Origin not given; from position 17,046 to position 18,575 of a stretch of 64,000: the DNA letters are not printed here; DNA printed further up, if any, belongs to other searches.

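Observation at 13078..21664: Duplicated private FAS-II elongation module (DH-KR-KAS-DH-KR-KAS-KAS-ACP plus two tandem enoyl-reductase-like MDRs)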

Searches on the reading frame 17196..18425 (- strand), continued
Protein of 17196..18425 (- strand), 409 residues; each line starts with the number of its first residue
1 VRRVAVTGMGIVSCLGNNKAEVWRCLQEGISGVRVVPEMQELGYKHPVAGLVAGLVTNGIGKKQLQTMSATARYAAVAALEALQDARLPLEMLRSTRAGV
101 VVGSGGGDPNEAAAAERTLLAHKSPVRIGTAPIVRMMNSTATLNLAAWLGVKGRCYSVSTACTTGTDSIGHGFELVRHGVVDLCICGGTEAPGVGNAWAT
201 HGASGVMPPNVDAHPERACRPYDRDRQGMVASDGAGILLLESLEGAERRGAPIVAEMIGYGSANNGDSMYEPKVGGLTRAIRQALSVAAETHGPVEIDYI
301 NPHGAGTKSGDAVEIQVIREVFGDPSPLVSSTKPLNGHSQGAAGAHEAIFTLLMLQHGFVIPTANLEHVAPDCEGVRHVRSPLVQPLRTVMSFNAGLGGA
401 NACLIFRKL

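Call 52: search_protein_families(library=ncbifam, proteins=[L091:11596-12282:+, L091:12279-12947:+, L091:12954-13712:+, L091:13709-14461:+, L091:14473-15273:+, L091:15401-17131:+, L089:12520-14961:+, L089:14936-16081:+, L089:11229-12485:+, L002:1711-3441:+], max_evalue=0.001)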
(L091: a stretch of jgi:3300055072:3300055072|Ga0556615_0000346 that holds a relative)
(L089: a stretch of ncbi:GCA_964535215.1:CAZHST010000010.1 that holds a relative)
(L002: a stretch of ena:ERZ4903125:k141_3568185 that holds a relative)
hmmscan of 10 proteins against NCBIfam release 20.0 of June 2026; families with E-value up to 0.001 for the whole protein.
L091:11596-12282:+ (228 aa): 2 families
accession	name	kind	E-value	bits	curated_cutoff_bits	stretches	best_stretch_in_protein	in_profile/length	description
NF006386.0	PRK08633.1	equivalog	1.2e-08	33.2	1221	1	26-159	423-551/1147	acyl-[ACP]--phospholipid O-acyltransferase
TIGR00530.1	AGP_acyltrn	subfamily_domain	0.00018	21.3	102.95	1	33-158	5-128/130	1-acylglycerol-3-phosphate O-acyltransferase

L091:12279-12947:+ (222 aa): 0 families

L091:12954-13712:+ (252 aa): 3 families
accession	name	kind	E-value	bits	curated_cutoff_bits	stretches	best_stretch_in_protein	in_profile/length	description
NF006386.0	PRK08633.1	equivalog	4.8e-09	34.5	1221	1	42-181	419-553/1147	acyl-[ACP]--phospholipid O-acyltransferase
TIGR00530.1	AGP_acyltrn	subfamily_domain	1e-05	25.3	102.95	1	53-178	5-128/130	1-acylglycerol-3-phosphate O-acyltransferase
NF005959.0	PRK08043.1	equivalog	1.7e-05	23.3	886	1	44-182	8-140/719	bifunctional acyl-ACP--phospholipid O-acyltransferase/long-chain-fatty-acid--ACP ligase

L091:13709-14461:+ (250 aa): 20 families
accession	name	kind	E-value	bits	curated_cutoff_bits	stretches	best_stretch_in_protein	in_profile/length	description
TIGR04283.1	glyco_like_mftF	equivalog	9.4e-28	97.3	182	1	13-235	1-210/221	TIGR04283 family arsenosugar biosynthesis glycosyltransferase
TIGR03965.1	mycofact_glyco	equivalog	1.6e-17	63.5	280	1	11-111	74-173/467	mycofactocin biosynthesis glycosyltransferase MftF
NF041875.1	EPS_EpsD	equivalog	4.3e-17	62.5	370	2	13-112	1-99/325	exopolysaccharide biosynthesis glycosyltransferase EpsD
NF007482.0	PRK10073.1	equivalog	1.2e-13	50.8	423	1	11-112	6-105/334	glycosyltransferase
NF038302.1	EPS_HpsE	equivalog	1.1e-12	47.6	300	1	13-115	3-109/307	hormogonium polysaccharide biosynthesis glycosyltransferase HpsE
NF010496.0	PRK13915.1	equivalog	1.4e-12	47.3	262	1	9-110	29-135/307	glucosyl-3-phosphoglycerate synthase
NF047683.1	TeichurnBiosyTuaG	equivalog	3.1e-12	46.7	400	1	11-118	6-112/252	teichuronic acid biosynthesis protein TuaG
NF041394.1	GtaseAglG_Halo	equivalog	2.3e-09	37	440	1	12-118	2-108/304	glucosyl-dolichyl phosphate glucuronosyltransferase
NF038299.1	EPS_HpsN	equivalog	4.2e-09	35.8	425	1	11-128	1-117/317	hormogonium polysaccharide biosynthesis glycosyltransferase HpsN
TIGR03937.1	PgaC_IcaA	equivalog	1e-08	34.6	422.3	1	11-111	45-147/407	poly-beta-1,6-N-acetyl-D-glucosamine synthase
TIGR03469.1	HpnB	hypoth_equivalog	7.8e-08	31.7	379.25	1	8-77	41-104/386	hopene-associated glycosyltransferase HpnB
TIGR04182.1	glyco_TIGR04182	equivalog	2e-07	30.7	325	1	13-148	2-128/293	S-layer glycoprotein N-glycosyltransferase AglJ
NF041391.1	DPhHxTase_Halo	equivalog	4.6e-07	29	375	1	19-141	3-123/213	dolichyl-phosphate hexose transferase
NF007986.1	PRK10714.1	equivalog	3.4e-06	26.3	529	1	12-121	7-119/316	undecaprenyl-phosphate 4-deoxy-4-formamido-L-arabinose transferase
TIGR04242.1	nodulat_NodC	equivalog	1.5e-05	24.1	550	1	9-120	46-159/395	chitooligosaccharide synthase NodC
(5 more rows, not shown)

L091:14473-15273:+ (266 aa): 0 families

L091:15401-17131:+ (576 aa): 3 families
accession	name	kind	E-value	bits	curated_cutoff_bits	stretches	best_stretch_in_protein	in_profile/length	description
TIGR02335.1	hydr_PhnA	equivalog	0.00042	19.5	407.55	1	5-108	15-119/408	phosphonoacetate hydrolase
NF003766.0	PRK05362.1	equivalog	0.00048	19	256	1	237-284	293-343/396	phosphopentomutase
NF010322.0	PRK13759.1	equivalog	0.00094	17.8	481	0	502-542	351-391/486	arylsulfatase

L089:12520-14961:+ (813 aa): 0 families

L089:14936-16081:+ (381 aa): 36 families (the best 25 are shown)
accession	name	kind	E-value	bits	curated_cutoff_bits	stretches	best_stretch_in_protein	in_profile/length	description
TIGR01179.1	galE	equivalog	3.1e-47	161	262.3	2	178-362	130-329/332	UDP-glucose 4-epimerase GalE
TIGR01181.1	dTDP_gluc_dehyt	equivalog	8.1e-41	140.1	365.1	2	182-363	140-316/321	dTDP-glucose 4,6-dehydratase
TIGR04180.1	EDH_00030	hypoth_equivalog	3.7e-37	128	475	2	14-142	1-130/297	NAD-dependent 4,6-dehydratase LegB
TIGR02197.1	heptose_epim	equivalog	1.2e-32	113.4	274.6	2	188-360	133-315/316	ADP-glyceromanno-heptose 6-epimerase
NF011728.1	PRK15181.1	equivalog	9.9e-31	107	760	1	179-363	151-342/348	Vi polysaccharide biosynthesis UDP-N-acetylglucosaminuronic acid C-4 epimerase TviC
NF007956.0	PRK10675.1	subfamily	4.9e-24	85.1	394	2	13-139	2-130/338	UDP-glucose 4-epimerase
TIGR03466.1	HpnA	hypoth_equivalog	1.1e-21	77.2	367.65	1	13-138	2-118/327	hopanoid-associated sugar epimerase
NF042422.1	oxyalk_red_OleD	equivalog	4.8e-21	75.5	580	1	14-140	3-117/329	2-alkyl-3-oxoalkanoate reductase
NF052578.1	StrlDmthSdmBMthl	equivalog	2.5e-19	70.2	600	1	14-138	3-118/328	sterol demethylase protein SdmB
NF008360.0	PRK11150.1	equivalog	2.3e-17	63.2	452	1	190-357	137-305/310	ADP-glyceromanno-heptose 6-epimerase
NF007582.0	PRK10217.1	equivalog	1.6e-16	60.4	698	2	183-365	150-338/355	dTDP-glucose 4,6-dehydratase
NF007490.0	PRK10084.1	subfamily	2.7e-16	59.5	649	2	183-361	157-337/361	dTDP-glucose 4,6-dehydratase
NF047922.1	GDPFucSynFcl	equivalog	4.3e-16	59.2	500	1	191-361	132-304/308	GDP-L-fucose synthase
NF043036.1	ErythonDh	equivalog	7.8e-15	54.9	325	1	13-139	2-131/321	D-erythronate dehydrogenase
NF042423.1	oxyalk_red_Shew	equivalog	1.8e-14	53.5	580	1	9-140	6-125/331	2-alkyl-3-oxoalkanoate reductase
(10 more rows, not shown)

L089:11229-12485:+ (418 aa): 8 families
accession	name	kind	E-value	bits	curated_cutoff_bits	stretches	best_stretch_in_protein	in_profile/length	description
TIGR01426.2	MGT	subfamily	3.8e-32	111.8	260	1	225-414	205-392/393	macrolide family glycosyltransferase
TIGR04516.1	glycosyl_450act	subfamily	2.2e-15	56.7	440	1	237-415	236-416/418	activator-dependent family glycosyltransferase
NF033129.1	macro_glyco_Mgt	subfamily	2.1e-10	40.2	700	1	247-411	225-390/393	macrolide-inactivating glycosyltransferase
NF000362.1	self_GT_OleI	exception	1.7e-09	37.4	700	1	246-415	253-422/424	OleI family self-immunity macrolide glycosyltransferase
NF041548.1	PssE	equivalog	4.2e-08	33.3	120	1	252-378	2-127/146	PssE/Cps14G family polysaccharide biosynthesis glycosyltransferase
TIGR01133.1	murG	equivalog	1.7e-06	27.3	250.25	1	302-394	244-342/353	undecaprenyldiphospho-muramoylpentapeptide beta-N-acetylglucosaminyltransferase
NF000354.1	glycotrans_Rgt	equivalog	1.3e-05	24.6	800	1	225-347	216-341/411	rifamycin-inactivating glycosyltransferase Rgt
TIGR03590.1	PseG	equivalog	1.9e-05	24.5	153.55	0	19-77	17-77/280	UDP-2,4-diacetamido-2,4,6-trideoxy-beta-L-altropyranose hydrolase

L002:1711-3441:+ (576 aa): 89 families (the best 25 are shown)
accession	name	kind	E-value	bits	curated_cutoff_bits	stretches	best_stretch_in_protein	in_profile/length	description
NF005850.0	PRK07768.1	subfamily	7.4e-83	278.6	572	1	16-554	5-537/545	long-chain-fatty-acid--CoA ligase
NF006624.1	PRK09192.1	subfamily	1.8e-80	270.9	600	1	46-565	47-565/567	fatty acyl-AMP ligase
NF004510.0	PRK05851.1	equivalog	4.5e-64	216.5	621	1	45-553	33-513/525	long-chain-fatty acid--ACP ligase MbtM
NF004282.0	PRK05691.1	subfamily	2.4e-61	206.4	4090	1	13-566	9-564/4334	non-ribosomal peptide synthase/polyketide synthase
NF004509.1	PRK05850.1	subfamily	3.8e-57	193.8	775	1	168-562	161-570/578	fatty-acid--AMP ligase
NF009124.0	PRK12476.1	subfamily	2.4e-56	191.2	922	1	164-567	188-611/612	fatty acyl-AMP ligase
NF038339.3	FAAL_FadD32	equivalog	6.5e-51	173.2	975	2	166-428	174-437/625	long-chain-fatty-acid--AMP ligase FadD32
NF038337.1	FAAL_FadD21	exception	8.2e-50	169.9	1100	1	170-561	164-570/579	fatty-acid--AMP ligase FAAL21/FadD21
NF040633.1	FadD32_Coryne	exception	2.8e-48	164.7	875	1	168-561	200-613/614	FadD32-like long-chain-fatty-acid--AMP ligase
NF038338.1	FAAL_FadD28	exception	1.3e-41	142.7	1100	1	173-560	167-570/580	fatty-acid--AMP ligase FAAL28/FadD28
NF004837.0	PRK06187.1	subfamily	1.9e-30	105.7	476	2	366-565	332-527/531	long-chain-fatty-acid--CoA ligase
NF004511.1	PRK05852.1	equivalog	4.1e-30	104.9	650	1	30-523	16-471/505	FadD7 family fatty acid--CoA ligase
TIGR01733.1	AA-adenyl-dom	subfamily_domain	7.8e-26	90.8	317.4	1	46-481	2-406/409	amino acid adenylation domain-containing protein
NF006181.0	PRK08314.1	subfamily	3.8e-24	84.8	705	2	380-554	373-548/563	long-chain-fatty-acid--CoA ligase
NF005714.0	PRK07529.1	subfamily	7.1e-24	84.1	632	2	370-524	385-543/640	acyl-CoA synthetase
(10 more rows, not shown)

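Call 59: search_dna_similar(query=window:17196-18425:-, collection=plasmids, mode=protein, max_rows=15, max_evalue=1e-40)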
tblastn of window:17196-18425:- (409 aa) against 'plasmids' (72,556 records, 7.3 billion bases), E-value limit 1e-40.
Records with a match: 449; places in all: 573; records where one place covers at least 80% of the query: 449.
Best place of each record, by identity: <60% 449.
By first word of the organism name: Ralstonia 106; Rhizobium 72; Sinorhizobium 68; Pantoea 50; Priestia 20; Escherichia 13; Bacillus 13; Klebsiella 9; Streptomyces 8; Acinetobacter 7; and 44 more.
By predicted mobility (MOB-suite, as given by PLSDB): non-mobilizable 181; conjugative 140; mobilizable 128.
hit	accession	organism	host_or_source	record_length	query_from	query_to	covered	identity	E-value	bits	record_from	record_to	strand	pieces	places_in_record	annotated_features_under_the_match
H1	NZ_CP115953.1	Ralstonia solanacearum CFBP2957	Solanum lycopersicum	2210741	3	406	99%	41.5%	5e-66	235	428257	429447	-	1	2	none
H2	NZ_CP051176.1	Ralstonia solanacearum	Whole organism,tomato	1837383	3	406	99%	41.3%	6e-65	232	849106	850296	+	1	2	none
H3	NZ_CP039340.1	Ralstonia pseudosolanacearum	-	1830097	3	406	99%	40.3%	7e-62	223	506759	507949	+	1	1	none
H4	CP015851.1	Ralstonia solanacearum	Rhizoma kaempferiae,cell culture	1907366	3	406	99%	40.3%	6e-63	226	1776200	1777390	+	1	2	3-oxoacyl-ACP synthase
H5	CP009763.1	Ralstonia solanacearum OE1-1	Solanum virginianum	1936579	3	406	99%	40.3%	6e-63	226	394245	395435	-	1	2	beta-ketoacyl-ACP synthase I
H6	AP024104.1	Ralstonia solanacearum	-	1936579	3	406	99%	40.3%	6e-63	226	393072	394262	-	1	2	fabB: 3-oxoacyl-ACP synthase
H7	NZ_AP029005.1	Ralstonia pseudosolanacearum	-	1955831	3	406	99%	40.3%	6e-63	226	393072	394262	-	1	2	none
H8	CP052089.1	Ralstonia solanacearum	tomato,cell culture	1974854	3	406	99%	40.3%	6e-63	226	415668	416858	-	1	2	none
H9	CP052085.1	Ralstonia solanacearum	tomato,cell culture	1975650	3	406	99%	40.3%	6e-63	226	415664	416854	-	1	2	none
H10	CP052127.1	Ralstonia solanacearum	tomato,cell culture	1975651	3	406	99%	40.3%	6e-63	226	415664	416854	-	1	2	beta-ketoacyl-ACP synthase I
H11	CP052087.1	Ralstonia solanacearum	tomato,cell culture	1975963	3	406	99%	40.3%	6e-63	226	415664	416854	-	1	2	beta-ketoacyl-ACP synthase I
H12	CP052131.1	Ralstonia solanacearum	tomato,cell culture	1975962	3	406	99%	40.3%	6e-63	226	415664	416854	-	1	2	beta-ketoacyl-ACP synthase I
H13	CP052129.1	Ralstonia solanacearum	tomato,cell culture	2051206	3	406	99%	40.3%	6e-63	226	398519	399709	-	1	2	beta-ketoacyl-ACP synthase I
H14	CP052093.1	Ralstonia solanacearum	tomato,cell culture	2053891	3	406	99%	40.3%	6e-63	226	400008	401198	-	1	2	none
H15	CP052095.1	Ralstonia solanacearum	tomato,cell culture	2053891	3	406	99%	40.3%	6e-63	226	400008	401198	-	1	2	none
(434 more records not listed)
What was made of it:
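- On AcpXL/LpxXL VLCFA cluster: The plasmid search returned only FabB-like hits around 40% identity (call 59).
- Tried and rejected: The plasmid tblastn found no relative above about 41% identity (call 59).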

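Call 73: search_protein_families(library=pfam, proteins=[L014:34-711:+, L014:708-1811:-, L014:1811-2509:-, L014:2602-3426:+, L014:3505-6807:+, L014:6814-7668:+, L014:7728-9251:+, L014:9256-9984:+, L014:11387-11824:-, L014:12042-12458:-], max_evalue=0.0001)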
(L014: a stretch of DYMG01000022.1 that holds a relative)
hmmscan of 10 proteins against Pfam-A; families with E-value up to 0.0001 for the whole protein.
L014:34-711:+ (225 aa): 1 family
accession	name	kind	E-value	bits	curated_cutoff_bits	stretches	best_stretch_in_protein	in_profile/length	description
PF02535.28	Zip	-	9.5e-24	84.6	35.1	2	74-220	176-322/323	ZIP Zinc transporter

L014:708-1811:- (367 aa): 4 families
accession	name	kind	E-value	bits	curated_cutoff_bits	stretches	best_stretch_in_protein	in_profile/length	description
PF00535.33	Glycos_transf_2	-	1.4e-22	80.8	23.3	1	39-171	1-131/168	Glycosyl transferase family 2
PF13632.12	Glyco_trans_2_3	-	3.6e-10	40.4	27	1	122-345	2-192/198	Glycosyl transferase family group 2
PF13641.12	Glyco_tranf_2_3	-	1.7e-06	28.7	27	1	60-262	23-228/230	Glycosyltransferase like family 2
PF13506.12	Glyco_transf_21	-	7.3e-05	22.7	21.7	0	104-177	17-89/174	Glycosyl transferase family 21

L014:1811-2509:- (232 aa): 1 family
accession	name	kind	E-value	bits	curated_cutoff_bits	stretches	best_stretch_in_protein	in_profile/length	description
PF08713.17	DNA_alkylation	-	5.8e-55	186.7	21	1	12-223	2-213/213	DNA alkylation repair enzyme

L014:2602-3426:+ (274 aa): 5 families
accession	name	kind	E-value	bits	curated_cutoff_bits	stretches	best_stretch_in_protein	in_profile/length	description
PF01739.24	CheR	-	3.6e-37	128.1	27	1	69-267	1-189/195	CheR methyltransferase, SAM binding domain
PF13649.12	Methyltransf_25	-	3.2e-06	28.2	27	0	195-246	47-97/97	Methyltransferase domain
PF13847.12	Methyltransf_31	-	8.4e-06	26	27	0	201-254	61-113/145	Methyltransferase domain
PF08242.18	Methyltransf_12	-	8.5e-06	26.9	30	0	193-248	48-98/98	Methyltransferase domain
PF08241.18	Methyltransf_11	-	9.5e-06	26.6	21.2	0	198-250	46-95/95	Methyltransferase domain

L014:3505-6807:+ (1100 aa): 5 families
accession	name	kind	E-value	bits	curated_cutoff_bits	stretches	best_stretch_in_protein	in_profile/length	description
PF07494.17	Reg_prop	-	1.3e-62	200.1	20.4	3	79-101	1-23/24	Two component regulator propeller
PF07228.17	SpoIIE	-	4.8e-18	66.2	25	1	903-1100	3-191/192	Stage II sporulation protein E (SpoIIE)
PF07495.19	Y_Y_Y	-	1.3e-17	63.9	26.6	1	728-789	2-64/65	Y_Y_Y domain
PF23748.1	Beta-prop_LRRK2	-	1.1e-09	38.2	26.9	0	423-579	126-294/359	LRRK2 beta propeller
PF08450.18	SGL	-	2.8e-05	24.3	26.3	0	229-296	47-112/246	SMP-30/Gluconolactonase/LRE-like region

L014:6814-7668:+ (284 aa): 2 families
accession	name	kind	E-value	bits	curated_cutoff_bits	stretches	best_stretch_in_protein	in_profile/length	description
PF19576.4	Acyltransf_2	-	1.3e-59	201.7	27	1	20-277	4-261/266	Acyltransferase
PF01553.26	Acyltransferase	-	4e-07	30.3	23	1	74-202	2-132/132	Acyltransferase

L014:7728-9251:+ (507 aa): 1 family
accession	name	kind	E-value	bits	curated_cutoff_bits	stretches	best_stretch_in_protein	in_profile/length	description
PF00221.24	Lyase_aromatic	-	6.6e-157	523.4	27.3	1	9-481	1-465/466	Aromatic amino acid lyase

L014:9256-9984:+ (242 aa): 3 families
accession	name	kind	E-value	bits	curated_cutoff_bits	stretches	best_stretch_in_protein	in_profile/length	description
PF13561.12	adh_short_C2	-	6.3e-57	193.3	27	1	11-241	6-236/236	Enoyl-(Acyl carrier protein) reductase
PF00106.31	adh_short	-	7.1e-53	179.4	26.6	1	2-197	1-193/195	short chain dehydrogenase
PF08659.16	KR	-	6.3e-15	56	22.6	1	5-172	4-167/180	KR domain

L014:11387-11824:- (145 aa): 1 family
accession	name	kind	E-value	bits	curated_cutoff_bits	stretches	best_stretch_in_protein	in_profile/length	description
PF06210.16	DUF1003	-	2.3e-39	134.2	27.4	1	28-126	1-99/103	Protein of unknown function (DUF1003)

L014:12042-12458:- (138 aa): 1 family
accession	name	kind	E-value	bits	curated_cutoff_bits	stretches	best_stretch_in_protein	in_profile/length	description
PF07661.19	MORN_2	-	5.6e-07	29.5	29.6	0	91-111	1-21/22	MORN repeat variant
